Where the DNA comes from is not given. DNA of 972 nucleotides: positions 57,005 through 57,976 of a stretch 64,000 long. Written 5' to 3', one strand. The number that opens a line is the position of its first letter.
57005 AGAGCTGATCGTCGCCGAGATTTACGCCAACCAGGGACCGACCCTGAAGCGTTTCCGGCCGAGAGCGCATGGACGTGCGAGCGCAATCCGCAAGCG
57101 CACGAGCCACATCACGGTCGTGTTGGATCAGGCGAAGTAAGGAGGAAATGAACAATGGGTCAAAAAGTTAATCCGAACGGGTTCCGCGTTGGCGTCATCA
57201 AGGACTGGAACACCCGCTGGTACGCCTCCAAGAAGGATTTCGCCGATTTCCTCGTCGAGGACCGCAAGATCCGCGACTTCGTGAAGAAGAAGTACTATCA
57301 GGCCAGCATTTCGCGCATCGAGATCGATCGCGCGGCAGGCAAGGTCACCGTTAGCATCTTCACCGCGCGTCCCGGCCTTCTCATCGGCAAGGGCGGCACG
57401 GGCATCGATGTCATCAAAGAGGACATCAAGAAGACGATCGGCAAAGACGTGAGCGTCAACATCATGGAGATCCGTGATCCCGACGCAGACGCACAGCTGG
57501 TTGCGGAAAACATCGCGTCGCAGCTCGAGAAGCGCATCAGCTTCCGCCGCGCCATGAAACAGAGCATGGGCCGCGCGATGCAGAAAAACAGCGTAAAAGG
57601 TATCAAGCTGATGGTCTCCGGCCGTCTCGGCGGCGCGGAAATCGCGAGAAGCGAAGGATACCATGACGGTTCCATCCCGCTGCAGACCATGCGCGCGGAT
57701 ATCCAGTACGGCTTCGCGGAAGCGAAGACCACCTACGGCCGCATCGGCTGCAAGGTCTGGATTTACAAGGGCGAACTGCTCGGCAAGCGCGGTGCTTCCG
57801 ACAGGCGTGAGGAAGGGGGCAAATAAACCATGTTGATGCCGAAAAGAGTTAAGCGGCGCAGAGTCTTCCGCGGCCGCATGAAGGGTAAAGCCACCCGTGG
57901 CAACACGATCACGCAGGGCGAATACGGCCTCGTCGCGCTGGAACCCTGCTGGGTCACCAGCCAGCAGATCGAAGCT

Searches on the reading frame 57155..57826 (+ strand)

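Call 62: search_protein_families(library=pfam, proteins=[window:57155-57826:+], max_evalue=0.001)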
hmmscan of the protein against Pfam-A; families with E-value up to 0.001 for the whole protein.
window:57155-57826:+ (223 aa): 2 families
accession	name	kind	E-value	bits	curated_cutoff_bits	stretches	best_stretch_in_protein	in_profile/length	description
PF00189.25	Ribosomal_S3_C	-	3.7e-35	120.8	34.1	1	120-203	1-83/83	Ribosomal protein S3, C-terminal domain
PF07650.23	KH_2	-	3.7e-17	62.4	22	1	38-110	1-77/78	KH domain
